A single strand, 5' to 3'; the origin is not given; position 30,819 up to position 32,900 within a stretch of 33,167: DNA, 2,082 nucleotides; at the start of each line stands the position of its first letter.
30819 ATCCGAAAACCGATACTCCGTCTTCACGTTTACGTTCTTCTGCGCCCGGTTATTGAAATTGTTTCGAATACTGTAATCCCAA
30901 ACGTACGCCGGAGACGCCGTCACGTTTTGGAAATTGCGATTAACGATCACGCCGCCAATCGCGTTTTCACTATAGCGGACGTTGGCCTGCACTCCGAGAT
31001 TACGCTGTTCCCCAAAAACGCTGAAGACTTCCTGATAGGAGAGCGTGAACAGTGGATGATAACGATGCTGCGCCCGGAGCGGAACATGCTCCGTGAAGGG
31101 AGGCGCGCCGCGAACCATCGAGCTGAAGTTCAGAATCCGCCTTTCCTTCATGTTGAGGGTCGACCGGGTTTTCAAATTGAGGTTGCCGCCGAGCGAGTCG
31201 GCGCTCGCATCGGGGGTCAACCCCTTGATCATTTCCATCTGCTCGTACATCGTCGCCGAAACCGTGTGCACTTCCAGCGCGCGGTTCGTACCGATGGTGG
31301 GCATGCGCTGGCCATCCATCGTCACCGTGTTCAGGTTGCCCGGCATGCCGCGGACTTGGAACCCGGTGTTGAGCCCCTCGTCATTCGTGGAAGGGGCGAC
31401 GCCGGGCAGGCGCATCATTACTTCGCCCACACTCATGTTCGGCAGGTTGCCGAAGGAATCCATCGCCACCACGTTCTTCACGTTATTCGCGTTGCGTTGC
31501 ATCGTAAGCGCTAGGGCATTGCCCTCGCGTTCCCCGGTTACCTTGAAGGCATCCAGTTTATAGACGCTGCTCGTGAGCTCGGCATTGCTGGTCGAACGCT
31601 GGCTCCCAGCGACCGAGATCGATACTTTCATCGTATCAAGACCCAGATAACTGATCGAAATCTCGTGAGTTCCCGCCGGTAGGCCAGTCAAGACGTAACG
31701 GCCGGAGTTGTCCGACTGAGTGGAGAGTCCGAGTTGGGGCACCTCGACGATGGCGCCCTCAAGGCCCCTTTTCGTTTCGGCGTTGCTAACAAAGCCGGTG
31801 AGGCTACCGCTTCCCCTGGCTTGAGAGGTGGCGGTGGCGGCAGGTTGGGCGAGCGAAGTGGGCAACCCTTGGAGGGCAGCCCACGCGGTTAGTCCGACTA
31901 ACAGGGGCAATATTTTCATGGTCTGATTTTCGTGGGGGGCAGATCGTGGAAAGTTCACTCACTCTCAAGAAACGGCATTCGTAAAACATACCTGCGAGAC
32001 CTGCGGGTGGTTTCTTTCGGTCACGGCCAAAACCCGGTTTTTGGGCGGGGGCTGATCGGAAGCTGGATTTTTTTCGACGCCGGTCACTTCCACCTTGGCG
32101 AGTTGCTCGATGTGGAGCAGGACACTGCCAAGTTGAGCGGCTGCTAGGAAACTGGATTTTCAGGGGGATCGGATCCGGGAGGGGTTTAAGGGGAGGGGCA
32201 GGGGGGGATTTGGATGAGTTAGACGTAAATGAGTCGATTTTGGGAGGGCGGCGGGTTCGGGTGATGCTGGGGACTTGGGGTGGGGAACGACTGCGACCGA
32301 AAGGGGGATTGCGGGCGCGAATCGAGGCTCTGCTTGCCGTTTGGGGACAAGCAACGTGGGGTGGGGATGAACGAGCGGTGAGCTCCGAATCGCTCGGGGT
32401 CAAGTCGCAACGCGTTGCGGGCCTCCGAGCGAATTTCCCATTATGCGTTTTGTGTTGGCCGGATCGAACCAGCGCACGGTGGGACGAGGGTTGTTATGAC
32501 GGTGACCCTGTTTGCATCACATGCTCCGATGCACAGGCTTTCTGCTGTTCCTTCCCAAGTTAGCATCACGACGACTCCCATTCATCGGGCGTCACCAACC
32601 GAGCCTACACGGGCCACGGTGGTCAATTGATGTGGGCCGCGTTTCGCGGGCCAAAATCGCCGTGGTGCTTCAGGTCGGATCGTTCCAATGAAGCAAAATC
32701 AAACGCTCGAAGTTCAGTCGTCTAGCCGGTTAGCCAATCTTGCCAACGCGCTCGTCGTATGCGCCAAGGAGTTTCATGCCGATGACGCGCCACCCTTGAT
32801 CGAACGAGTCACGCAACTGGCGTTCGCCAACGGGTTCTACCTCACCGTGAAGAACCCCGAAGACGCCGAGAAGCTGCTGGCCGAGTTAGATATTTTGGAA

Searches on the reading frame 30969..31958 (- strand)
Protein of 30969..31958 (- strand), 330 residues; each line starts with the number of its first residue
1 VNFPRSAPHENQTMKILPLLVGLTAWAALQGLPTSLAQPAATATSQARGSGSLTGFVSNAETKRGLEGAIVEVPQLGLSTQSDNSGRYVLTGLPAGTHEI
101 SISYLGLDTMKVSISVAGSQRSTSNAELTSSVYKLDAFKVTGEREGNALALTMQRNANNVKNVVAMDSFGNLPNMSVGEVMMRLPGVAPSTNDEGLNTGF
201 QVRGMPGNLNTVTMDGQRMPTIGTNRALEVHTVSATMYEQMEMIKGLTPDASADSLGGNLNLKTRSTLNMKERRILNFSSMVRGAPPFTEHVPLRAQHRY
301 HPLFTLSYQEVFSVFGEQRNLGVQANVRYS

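Call 38: search_protein_families(library=pfam, alignment_id=A1, max_evalue=0.00001)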
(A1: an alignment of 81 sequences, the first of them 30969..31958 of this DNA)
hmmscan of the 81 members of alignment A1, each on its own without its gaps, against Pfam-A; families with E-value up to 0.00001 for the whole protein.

A. member 1, window:30969-31958:- (330 aa): 3 families
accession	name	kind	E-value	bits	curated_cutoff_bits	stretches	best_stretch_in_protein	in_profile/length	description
PF13715.12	CarbopepD_reg_2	-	1.9e-13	50.7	32.2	1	54-138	2-86/88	CarboxypepD_reg-like domain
PF13620.12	CarboxypepD_reg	-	4.3e-12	46.7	32.3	1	52-128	1-81/82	Carboxypeptidase regulatory-like domain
PF07715.20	Plug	-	7.2e-11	43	23.9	1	157-258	5-106/107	TonB-dependent Receptor Plug Domain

B. families by the number of members that match (of 81 scanned): 69 families (the first 25 are shown)
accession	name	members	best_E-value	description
PF07715.20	Plug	26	1.3e-19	TonB-dependent Receptor Plug Domain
PF13620.12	CarboxypepD_reg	20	4.9e-17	Carboxypeptidase regulatory-like domain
PF13715.12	CarbopepD_reg_2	20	4.1e-15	CarboxypepD_reg-like domain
PF00884.28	Sulfatase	5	1.8e-54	Sulfatase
PF01408.29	GFO_IDH_MocA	2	1.4e-22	Oxidoreductase family, NAD-binding Rossmann fold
PF16655.11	PhoD_N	2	6.5e-11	PhoD-like phosphatase, N-terminal domain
PF22725.1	GFO_IDH_MocA_C3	2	3.4e-10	GFO/IDH/MocA C-terminal domain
PF09423.15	PhoD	2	8.7e-10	PhoD-like phosphatase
PF01112.23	Asparaginase_2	1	3.3e-88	Asparaginase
PF01070.24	FMN_dh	1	1.6e-71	FMN-dependent dehydrogenase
PF14486.12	DUF4432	1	5.1e-63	Domain of unknown function (DUF4432)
PF07583.16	PSCyt2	1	1.9e-57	Protein of unknown function (DUF1549)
PF00106.31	adh_short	1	2.9e-51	short chain dehydrogenase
PF00155.27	Aminotran_1_2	1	2e-50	Aminotransferase class I and II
PF06439.18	3keto-disac_hyd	1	6.8e-41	3-keto-disaccharide hydrolase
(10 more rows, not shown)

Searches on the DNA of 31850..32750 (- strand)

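Call 30: search_rna_families(source=window, start=31850, end=32750, threshold=evalue, max_evalue=1)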
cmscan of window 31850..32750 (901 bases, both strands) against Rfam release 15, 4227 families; matches with E-value up to 1: 1.
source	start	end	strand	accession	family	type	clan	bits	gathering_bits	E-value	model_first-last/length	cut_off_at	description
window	32558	32667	+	RF01725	SAM-I-IV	Cis-reg; riboswitch;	CL00012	37.5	41.1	0.00027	1-99/99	no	SAM-I/IV (S-adenosyl methionine) riboswitch aptamer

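Call 77: build_rna_model(alignment_id=A3, structure=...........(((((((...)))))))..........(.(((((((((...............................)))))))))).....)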
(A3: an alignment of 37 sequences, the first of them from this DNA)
Model R1 built from alignment A3 (37 sequences, 95 columns); structure: as given.
model positions 93; base pairs 17; branch points 1; effective number of sequences 3.38; information 0.614 bits per position. Calibrated on 0.2 Mb of random sequence (short: E-values are rough).
structure used (alignment columns):
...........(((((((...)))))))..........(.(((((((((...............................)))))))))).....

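Call 78: search_with_rna_model(model_id=R1, source=window, filters=off, max_evalue=10, show_alignments=4)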
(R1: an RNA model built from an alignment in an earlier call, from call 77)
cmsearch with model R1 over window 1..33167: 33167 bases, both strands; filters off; matches with E-value up to 10: 18.
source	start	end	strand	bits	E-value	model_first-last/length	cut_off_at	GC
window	31962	32054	-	84.5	1.5e-22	1-93/93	no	0.56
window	11891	11967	-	48.4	3.3e-12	1-93/93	no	0.57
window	17181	17287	-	44.5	4.4e-11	1-93/93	no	0.6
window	17260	17276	+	11.7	0.12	12-28/93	no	0.41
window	28020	28086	-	10.3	0.28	1-93/93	no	0.58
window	8094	8129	+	8.5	0.95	1-93/93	no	0.47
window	32141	32187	-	7.8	1.5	1-93/93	no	0.55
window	31967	32016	+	7.8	1.5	39-88/93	no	0.48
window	11931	12005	+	6.1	4.7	1-93/93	no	0.63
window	11436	11458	-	6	5.1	1-93/93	no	0.7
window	32018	32062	+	5.9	5.4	1-93/93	no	0.64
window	20605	20668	-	5.6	6.3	1-93/93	no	0.66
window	4601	4626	+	5.5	6.7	1-93/93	no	0.65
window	15836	15876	-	5.3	8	1-93/93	no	0.78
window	29275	29352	+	5.2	8.2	1-93/93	no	0.54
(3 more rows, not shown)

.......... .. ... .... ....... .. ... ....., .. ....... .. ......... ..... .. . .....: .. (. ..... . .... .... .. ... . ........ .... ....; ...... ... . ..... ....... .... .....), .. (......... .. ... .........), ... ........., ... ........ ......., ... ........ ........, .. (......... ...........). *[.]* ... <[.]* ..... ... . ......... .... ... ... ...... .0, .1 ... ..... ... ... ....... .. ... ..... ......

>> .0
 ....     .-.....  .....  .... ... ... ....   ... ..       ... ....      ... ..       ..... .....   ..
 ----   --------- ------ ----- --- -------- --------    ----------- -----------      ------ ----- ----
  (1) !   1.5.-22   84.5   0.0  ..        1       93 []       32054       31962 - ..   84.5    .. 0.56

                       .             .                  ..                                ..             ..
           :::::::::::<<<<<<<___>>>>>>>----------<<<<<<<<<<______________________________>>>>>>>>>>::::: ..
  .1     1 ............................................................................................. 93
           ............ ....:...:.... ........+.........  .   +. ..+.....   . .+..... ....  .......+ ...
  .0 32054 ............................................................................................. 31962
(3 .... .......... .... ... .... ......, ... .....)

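Call 80: search_with_rna_model(model_id=R1, sources=[window, L001, L007, L008, L009, L010, L011, L012, L013, L014, L015, L016, L017, L018, L019, L020, L021, L022, L023, L024, L025, L026, L027, L028, L029, L030, L031, L032, L033, L034, L035, L036, L037, L038, L039, L040, L041, L042, L043, L044, L045, L046, L047, L048, L049, L050, L051, L052, L053, L054, L055, L056, L057, L058, L059, L060, L061, L062, L063, L064, L065, L066, L067, L068, L069, L070, L071, L072, L073, L074, L075, L076, L077, L078, L079, L080, L081, L082, L083, L084, L085, L086, L087, L088, L089, L090, L092, L093, L095, L096, L097, L098, L101, L102, L105, L106, L113, L117], max_evalue=0.001, make_alignment=true)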
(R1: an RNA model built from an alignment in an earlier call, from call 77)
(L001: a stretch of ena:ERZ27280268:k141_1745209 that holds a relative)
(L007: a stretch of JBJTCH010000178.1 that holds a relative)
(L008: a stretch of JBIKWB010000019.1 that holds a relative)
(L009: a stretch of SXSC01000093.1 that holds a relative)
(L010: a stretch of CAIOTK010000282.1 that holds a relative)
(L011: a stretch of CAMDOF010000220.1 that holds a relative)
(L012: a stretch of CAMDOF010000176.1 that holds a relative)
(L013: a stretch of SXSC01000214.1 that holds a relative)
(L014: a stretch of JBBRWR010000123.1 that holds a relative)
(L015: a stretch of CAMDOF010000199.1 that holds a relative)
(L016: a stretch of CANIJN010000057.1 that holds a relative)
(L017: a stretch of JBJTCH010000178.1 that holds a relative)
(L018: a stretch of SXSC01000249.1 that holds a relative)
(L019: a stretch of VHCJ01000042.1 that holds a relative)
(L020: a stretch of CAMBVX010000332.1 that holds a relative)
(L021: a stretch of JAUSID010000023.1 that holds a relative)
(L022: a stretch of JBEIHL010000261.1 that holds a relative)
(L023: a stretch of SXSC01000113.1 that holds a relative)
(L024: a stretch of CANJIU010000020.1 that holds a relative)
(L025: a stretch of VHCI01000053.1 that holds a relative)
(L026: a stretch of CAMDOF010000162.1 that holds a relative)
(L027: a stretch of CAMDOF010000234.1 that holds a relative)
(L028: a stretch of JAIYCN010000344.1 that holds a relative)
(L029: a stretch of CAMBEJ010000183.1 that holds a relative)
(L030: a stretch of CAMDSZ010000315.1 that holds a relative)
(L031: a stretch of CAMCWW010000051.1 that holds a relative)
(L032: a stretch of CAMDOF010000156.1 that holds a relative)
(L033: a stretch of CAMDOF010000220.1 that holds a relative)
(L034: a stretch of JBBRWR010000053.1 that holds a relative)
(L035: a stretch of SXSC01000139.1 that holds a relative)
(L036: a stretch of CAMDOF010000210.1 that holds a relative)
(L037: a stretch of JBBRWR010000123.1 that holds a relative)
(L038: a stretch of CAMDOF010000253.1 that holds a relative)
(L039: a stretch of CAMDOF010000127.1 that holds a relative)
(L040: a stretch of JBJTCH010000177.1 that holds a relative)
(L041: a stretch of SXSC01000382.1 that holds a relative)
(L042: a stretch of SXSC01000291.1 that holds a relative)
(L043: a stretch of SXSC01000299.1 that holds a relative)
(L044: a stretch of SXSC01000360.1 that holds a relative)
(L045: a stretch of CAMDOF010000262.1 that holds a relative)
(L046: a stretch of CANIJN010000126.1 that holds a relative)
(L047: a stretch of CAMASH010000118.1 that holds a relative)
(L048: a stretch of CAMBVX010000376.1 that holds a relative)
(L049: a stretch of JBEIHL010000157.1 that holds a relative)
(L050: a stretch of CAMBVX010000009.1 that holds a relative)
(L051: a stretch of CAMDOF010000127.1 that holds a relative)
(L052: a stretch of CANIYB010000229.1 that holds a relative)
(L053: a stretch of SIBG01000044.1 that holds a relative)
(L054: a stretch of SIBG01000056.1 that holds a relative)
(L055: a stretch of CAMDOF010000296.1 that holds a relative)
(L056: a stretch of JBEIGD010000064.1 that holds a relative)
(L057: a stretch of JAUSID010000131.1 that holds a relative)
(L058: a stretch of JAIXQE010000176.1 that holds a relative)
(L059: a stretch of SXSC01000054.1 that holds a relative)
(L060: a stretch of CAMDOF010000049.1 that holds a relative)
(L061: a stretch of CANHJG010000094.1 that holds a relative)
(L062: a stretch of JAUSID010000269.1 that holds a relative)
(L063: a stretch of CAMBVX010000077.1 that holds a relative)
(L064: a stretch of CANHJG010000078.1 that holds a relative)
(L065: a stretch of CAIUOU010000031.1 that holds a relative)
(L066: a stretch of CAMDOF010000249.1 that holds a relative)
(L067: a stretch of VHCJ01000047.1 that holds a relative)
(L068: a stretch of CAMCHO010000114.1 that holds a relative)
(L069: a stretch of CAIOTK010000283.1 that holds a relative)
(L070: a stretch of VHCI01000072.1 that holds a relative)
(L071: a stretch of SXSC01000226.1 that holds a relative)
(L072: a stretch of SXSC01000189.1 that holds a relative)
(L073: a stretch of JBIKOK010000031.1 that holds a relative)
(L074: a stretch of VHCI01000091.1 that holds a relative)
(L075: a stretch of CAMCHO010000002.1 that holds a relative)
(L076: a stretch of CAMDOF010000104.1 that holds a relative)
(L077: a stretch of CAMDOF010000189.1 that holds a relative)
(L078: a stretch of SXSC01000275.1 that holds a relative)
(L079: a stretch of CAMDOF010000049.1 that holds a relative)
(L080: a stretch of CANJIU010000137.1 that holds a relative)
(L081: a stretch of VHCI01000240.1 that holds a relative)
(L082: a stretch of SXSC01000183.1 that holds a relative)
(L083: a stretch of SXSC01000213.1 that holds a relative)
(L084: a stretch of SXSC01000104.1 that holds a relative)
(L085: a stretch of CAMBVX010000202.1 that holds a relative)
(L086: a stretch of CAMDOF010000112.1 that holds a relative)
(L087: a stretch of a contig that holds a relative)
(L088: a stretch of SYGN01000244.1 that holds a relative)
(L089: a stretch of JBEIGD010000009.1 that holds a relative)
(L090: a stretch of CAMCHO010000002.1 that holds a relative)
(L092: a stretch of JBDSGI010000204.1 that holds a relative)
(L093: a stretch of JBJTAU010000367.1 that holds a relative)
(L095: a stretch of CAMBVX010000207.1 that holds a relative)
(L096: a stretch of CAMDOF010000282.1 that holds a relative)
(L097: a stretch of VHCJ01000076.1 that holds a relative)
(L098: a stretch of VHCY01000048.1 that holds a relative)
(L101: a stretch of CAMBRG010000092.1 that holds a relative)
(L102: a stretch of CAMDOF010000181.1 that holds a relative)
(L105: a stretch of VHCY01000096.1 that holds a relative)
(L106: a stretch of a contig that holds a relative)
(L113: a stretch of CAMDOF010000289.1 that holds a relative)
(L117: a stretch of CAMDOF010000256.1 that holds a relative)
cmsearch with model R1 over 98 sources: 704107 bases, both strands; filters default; matches with E-value up to 0.001: 55.
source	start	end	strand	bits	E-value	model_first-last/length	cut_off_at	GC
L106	566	658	+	102.2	2.6e-26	1-93/93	no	0.54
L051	1144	1236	+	100.8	6.6e-26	1-93/93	no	0.51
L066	7863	7955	+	98.8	2.4e-25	1-93/93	no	0.54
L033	1779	1871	+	98.4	3.2e-25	1-93/93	no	0.53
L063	7470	7563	-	96.7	9.7e-25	1-93/93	no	0.48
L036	2275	2367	+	96.7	1e-24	1-93/93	no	0.51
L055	1380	1472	-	96.1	1.5e-24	1-93/93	no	0.55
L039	6796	6888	+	94.1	5.6e-24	1-93/93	no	0.56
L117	7767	7859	+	92.9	1.2e-23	1-93/93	no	0.56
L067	2256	2348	+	92.5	1.5e-23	1-93/93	no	0.56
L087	2793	2885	-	92.4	1.7e-23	1-93/93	no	0.55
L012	5672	5764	-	91.8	2.5e-23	1-93/93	no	0.53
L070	137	229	+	91.6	2.9e-23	1-93/93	no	0.53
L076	3667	3759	-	91.6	2.9e-23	1-93/93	no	0.52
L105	1823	1916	+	90.3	6.6e-23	1-93/93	no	0.5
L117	226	317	+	89.4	1.2e-22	1-93/93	no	0.49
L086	7004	7096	-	88.6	2.1e-22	1-93/93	no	0.53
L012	736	827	+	87.1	5.7e-22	1-93/93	no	0.48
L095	3786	3878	-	86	1.1e-21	1-93/93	no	0.51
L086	6651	6741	-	85.9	1.2e-21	1-93/93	no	0.52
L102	5918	6008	+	85.7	1.4e-21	1-93/93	no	0.51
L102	5711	5803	+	85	2.3e-21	1-93/93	no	0.56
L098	185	278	+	84.4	3.3e-21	1-93/93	no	0.5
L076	3378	3468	-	83.4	6.4e-21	1-93/93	no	0.47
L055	5043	5133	-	83.3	6.8e-21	1-93/93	no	0.52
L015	512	604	-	83.3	7e-21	1-93/93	no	0.56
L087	2424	2514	-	79.9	6.6e-20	1-93/93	no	0.52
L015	4032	4109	-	79.5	8.2e-20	16-93/93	5'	0.42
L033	2015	2105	+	76.5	6.2e-19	1-93/93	no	0.47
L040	4600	4686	-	73.8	3.7e-18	5-93/93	no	0.53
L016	377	467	-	73.4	4.7e-18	1-93/93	no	0.48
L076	3580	3666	-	72.2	1.1e-17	5-93/93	no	0.49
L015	3819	3909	-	71.8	1.3e-17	1-93/93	no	0.47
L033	1872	1958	+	70.4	3.4e-17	5-93/93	no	0.47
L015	3617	3707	-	70.3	3.7e-17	1-93/93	no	0.45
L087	2706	2792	-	65.7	7.6e-16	1-93/93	no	0.53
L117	318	404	+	64.6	1.6e-15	1-93/93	no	0.56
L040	4687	4783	-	64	2.3e-15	1-93/93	no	0.47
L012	4087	4178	-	50.2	2.2e-11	1-93/93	no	0.41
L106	3951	4050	+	49.6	3.3e-11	1-93/93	no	0.64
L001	9838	9914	+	48.4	7e-11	1-93/93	no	0.57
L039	6301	6396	+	45.8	4.1e-10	1-93/93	no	0.64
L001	4012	4118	+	44.5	9.4e-10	1-93/93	no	0.6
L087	4449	4544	-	44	1.3e-09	1-93/93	no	0.61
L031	7314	7382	+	41.8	5.5e-09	1-93/93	no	0.58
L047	2067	2163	-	39.6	2.5e-08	1-93/93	no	0.59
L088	2037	2127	+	39.5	2.6e-08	1-93/93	no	0.63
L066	7354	7460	+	36.3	2.1e-07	1-93/93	no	0.63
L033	2217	2263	+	35.7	3.3e-07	1-47/93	3'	0.53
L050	4281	4322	-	32.8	2.2e-06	1-93/93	no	0.55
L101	371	428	-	28.9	2.8e-05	1-93/93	no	0.57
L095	3725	3785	-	24.8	0.00041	1-93/93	no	0.54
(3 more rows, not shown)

Alignment A5: 55 matches aligned to the model, 143 columns, each read 5' to 3' on its own strand. Consensus structure (alignment columns), stored with it:
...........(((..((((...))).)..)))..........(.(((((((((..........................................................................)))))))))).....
